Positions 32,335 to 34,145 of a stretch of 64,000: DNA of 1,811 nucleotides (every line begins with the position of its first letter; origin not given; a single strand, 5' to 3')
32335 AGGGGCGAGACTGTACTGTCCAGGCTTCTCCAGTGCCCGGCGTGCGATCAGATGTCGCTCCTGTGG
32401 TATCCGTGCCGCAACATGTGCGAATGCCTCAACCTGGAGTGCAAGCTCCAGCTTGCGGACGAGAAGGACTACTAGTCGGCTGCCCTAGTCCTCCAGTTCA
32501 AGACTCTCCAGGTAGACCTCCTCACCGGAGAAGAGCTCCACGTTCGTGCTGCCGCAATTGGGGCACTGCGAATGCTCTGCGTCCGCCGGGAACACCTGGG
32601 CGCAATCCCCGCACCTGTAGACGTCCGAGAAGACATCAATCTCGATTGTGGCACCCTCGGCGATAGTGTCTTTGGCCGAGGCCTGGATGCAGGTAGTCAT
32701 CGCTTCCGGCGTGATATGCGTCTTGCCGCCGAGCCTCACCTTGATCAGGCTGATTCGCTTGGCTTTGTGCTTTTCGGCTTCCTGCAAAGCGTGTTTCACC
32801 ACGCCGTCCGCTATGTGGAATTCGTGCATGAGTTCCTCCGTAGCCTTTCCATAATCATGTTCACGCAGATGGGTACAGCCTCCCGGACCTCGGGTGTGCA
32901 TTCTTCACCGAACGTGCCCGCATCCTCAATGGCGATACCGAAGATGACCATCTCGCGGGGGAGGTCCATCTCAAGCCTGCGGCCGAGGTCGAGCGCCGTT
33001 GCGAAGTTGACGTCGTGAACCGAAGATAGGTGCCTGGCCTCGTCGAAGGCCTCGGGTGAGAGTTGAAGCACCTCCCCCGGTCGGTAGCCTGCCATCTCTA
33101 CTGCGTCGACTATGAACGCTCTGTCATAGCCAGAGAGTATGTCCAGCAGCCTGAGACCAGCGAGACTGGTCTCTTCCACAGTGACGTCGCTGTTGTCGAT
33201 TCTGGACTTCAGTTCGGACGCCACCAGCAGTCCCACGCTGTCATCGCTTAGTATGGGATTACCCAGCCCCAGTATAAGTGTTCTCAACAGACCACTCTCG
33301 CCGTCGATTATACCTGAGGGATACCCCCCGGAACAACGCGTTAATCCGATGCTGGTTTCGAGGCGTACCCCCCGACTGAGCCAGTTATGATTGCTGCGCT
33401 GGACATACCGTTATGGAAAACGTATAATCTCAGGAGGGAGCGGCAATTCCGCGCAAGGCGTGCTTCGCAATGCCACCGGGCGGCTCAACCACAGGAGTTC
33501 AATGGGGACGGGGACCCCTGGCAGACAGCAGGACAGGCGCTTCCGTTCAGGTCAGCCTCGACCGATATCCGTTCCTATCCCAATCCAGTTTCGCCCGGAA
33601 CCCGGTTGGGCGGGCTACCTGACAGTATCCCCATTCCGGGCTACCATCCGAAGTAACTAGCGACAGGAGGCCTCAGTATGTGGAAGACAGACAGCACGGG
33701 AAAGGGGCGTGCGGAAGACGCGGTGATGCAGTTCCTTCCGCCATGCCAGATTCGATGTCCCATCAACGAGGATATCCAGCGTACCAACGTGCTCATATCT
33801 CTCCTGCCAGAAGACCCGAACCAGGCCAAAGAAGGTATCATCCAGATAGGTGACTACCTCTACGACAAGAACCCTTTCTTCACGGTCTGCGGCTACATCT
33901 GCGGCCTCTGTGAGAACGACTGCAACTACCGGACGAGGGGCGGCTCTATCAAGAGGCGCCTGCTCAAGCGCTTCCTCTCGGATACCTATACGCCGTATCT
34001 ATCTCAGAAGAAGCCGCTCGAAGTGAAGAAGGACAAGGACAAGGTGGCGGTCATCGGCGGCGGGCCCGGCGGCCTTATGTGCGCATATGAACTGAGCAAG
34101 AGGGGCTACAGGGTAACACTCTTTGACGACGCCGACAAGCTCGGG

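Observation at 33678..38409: Mvh-type [NiFe] hydrogenase whose partner is a GltD/NfnB-like NAD(P)H flavoprotein rather than HdrA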

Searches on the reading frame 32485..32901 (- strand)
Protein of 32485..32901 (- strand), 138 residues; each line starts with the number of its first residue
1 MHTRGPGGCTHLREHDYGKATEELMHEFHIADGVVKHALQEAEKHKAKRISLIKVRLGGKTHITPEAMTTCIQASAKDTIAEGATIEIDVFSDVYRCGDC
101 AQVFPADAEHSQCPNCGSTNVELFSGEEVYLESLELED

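Call 3: search_protein_families(library=pfam, proteins=[window:32485-32901:-], max_evalue=0.01)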
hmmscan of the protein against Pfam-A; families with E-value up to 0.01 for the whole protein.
window:32485-32901:- (138 aa): 5 families
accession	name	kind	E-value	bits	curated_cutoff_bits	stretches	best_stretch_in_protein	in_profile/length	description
PF01155.25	HypA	-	4.4e-27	94.8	28.9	1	25-135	1-111/112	Hydrogenase/urease nickel incorporation, metallochaperone, hypA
PF23451.1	Zn_ribbon_PaaD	-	0.00026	21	27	0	107-125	11-29/53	PaaD zinc beta ribbon domain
PF09723.15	Zn_ribbon_8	-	0.0041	17.6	34.4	0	95-122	6-38/41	Zinc ribbon domain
PF23455.1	DUF7129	-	0.0048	17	30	1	94-119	11-36/45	Domain of unknown function (DUF7129)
PF08271.17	Zn_Ribbon_TF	-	0.0094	15.9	29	0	112-122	2-12/43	TFIIB zinc-binding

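Call 4: search_protein_families(library=ncbifam, proteins=[window:32485-32901:-], max_evalue=0.01)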
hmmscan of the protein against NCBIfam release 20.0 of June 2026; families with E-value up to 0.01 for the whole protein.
window:32485-32901:- (138 aa): 7 families
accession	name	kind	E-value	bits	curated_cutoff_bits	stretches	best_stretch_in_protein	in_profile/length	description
TIGR00100.1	hypA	equivalog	8.6e-24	83.8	88.1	1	25-137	1-114/116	hydrogenase maturation nickel metallochaperone HypA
NF001976.0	PRK00762.1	equivalog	3.4e-17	62.4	146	1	25-137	1-119/124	hydrogenase maturation nickel metallochaperone HypA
NF003008.0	PRK03824.1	equivalog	2.1e-16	60.1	125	1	25-104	1-80/135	hydrogenase nickel incorporation protein HypA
NF001839.0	PRK00564.1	equivalog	1.2e-14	54.5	112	1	25-137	1-115/117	hydrogenase/urease nickel incorporation protein HypA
NF009046.0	PRK12380.1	subfamily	9e-13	48.6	113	1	25-137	1-113/113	hydrogenase/urease nickel incorporation protein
NF002979.0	PRK03681.1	subfamily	4.7e-11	42.9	121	1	25-137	1-114/116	hydrogenase/urease nickel incorporation protein HypA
TIGR02487.1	NrdD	equivalog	0.0049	15.5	326.35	1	92-134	525-564/581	anaerobic ribonucleoside-triphosphate reductase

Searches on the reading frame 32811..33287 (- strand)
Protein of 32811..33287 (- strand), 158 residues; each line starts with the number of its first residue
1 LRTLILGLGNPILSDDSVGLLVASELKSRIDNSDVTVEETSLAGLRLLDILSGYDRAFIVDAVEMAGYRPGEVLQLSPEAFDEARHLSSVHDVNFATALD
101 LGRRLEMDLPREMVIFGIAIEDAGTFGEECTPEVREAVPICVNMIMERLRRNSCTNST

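Call 3: search_protein_families(library=pfam, proteins=[window:32811-33287:-], max_evalue=0.01)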
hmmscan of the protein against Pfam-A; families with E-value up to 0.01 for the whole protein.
window:32811-33287:- (158 aa): 1 family
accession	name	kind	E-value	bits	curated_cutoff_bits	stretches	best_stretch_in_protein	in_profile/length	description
PF01750.23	HycI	-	5.8e-14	52.5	23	1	22-147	3-129/130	Hydrogenase maturation protease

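Call 4: search_protein_families(library=ncbifam, proteins=[window:32811-33287:-], max_evalue=0.01)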
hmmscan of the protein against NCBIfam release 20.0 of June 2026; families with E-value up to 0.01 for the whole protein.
window:32811-33287:- (158 aa): 7 families
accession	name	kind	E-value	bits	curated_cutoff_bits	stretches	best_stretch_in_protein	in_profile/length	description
TIGR00072.1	hydrog_prot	superfamily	1.6e-30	106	47.45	1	4-148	1-144/145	hydrogenase maturation protease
TIGR00140.1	hupD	subfamily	5.3e-17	62.2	151.8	1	4-151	2-149/151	HyaD/HybD family hydrogenase maturation endopeptidase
NF045519.1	NiFeSe_H2_mat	exception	2.4e-14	53.4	190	1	2-149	2-147/152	NiFeSe hydrogenase maturation protease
NF007777.0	PRK10466.1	equivalog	6.6e-13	48.7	190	1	1-152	1-152/164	HyaD/HybD family hydrogenase maturation endopeptidase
TIGR00142.1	hycI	equivalog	2.7e-08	33.7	119.1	1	4-148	2-141/146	hydrogenase maturation peptidase HycI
TIGR00130.1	frhD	equivalog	4.3e-08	33.4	134.95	1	2-150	4-152/153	coenzyme F420-reducing hydrogenase, FrhD protein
NF007616.0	PRK10264.1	equivalog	3.3e-05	23.6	261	1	2-141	5-145/195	hydrogenase 1 maturation protease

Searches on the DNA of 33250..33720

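Call 74: search_rna_families(source=window, start=33250, end=33720, threshold=evalue, max_evalue=1)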
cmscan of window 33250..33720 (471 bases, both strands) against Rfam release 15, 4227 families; matches with E-value up to 1: 0.
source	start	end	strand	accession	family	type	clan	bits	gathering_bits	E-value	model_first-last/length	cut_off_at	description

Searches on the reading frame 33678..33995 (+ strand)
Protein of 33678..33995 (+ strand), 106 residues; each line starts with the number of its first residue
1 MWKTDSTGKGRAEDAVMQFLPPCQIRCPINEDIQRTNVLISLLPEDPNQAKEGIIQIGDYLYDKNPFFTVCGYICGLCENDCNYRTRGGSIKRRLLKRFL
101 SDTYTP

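Call 77: search_protein_families(library=pfam, proteins=[window:33678-33995:+], max_evalue=10)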
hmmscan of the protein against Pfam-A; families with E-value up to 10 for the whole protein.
window:33678-33995:+ (106 aa): 1 family
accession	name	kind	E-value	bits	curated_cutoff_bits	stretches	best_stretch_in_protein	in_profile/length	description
PF14691.11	Fer4_20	-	3.7e-06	27.2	25.8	1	21-104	30-108/113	Dihydroprymidine dehydrogenase domain II, 4Fe-4S cluster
